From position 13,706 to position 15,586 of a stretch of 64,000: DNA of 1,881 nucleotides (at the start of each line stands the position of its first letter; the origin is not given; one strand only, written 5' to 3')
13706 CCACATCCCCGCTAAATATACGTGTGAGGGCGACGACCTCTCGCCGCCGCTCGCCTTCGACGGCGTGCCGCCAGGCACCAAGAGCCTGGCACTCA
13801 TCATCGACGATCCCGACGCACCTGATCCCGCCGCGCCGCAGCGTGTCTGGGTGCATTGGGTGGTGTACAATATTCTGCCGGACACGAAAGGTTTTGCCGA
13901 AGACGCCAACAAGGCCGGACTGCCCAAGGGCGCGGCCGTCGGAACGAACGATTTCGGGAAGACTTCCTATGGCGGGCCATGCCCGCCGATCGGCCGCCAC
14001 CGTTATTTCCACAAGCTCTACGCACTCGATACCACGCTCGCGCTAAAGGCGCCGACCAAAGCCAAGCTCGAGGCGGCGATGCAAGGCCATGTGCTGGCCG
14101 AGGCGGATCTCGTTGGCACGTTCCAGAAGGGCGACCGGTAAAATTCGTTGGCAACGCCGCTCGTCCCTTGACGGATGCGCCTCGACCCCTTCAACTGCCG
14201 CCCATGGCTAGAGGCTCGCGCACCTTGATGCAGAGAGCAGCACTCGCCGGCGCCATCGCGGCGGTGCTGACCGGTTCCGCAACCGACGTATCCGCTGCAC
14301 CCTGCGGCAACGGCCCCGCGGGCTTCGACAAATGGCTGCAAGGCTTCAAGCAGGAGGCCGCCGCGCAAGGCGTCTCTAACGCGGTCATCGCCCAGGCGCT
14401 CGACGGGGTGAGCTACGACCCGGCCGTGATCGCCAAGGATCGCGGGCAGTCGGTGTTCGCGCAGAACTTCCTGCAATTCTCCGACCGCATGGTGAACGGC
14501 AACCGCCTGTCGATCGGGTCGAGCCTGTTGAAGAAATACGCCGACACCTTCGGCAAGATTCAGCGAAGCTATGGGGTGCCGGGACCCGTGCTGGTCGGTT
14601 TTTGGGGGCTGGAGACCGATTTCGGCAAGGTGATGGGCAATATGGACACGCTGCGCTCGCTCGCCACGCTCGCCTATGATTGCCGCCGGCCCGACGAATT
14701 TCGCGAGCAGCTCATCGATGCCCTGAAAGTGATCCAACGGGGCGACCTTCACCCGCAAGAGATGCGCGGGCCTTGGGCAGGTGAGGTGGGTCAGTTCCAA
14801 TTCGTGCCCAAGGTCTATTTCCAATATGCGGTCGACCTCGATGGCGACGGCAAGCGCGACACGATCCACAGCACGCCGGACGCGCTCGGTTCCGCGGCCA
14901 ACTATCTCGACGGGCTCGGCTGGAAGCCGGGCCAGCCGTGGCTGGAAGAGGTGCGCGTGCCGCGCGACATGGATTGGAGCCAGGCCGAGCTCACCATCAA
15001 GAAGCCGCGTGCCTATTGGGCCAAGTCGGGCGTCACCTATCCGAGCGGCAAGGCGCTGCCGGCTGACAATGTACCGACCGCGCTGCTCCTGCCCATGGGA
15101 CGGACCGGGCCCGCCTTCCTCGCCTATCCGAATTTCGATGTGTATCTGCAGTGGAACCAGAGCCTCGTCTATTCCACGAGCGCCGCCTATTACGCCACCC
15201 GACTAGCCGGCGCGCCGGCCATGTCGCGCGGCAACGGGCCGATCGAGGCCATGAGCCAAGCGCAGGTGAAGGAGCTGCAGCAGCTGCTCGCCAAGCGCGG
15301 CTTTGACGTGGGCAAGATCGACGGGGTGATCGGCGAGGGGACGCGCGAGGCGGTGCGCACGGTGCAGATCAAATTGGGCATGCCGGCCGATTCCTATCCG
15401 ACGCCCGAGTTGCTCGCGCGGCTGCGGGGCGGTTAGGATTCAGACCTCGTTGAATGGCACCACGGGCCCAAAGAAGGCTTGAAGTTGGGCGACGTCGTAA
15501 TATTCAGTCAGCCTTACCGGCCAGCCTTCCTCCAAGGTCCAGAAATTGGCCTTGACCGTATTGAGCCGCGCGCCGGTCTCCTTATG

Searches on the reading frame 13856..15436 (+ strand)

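Call 63: search_protein_families(library=pfam, proteins=[window:13856-15436:+], max_evalue=0.0001)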
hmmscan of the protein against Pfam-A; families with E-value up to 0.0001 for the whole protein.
window:13856-15436:+ (526 aa): 2 families
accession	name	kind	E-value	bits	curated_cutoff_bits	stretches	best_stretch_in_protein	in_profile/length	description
PF13406.11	SLT_2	-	1.9e-99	333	24.3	1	157-447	2-291/292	Transglycosylase SLT domain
PF01471.23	PG_binding_1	-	6e-13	49.2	23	1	468-523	2-57/57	Putative peptidoglycan binding domain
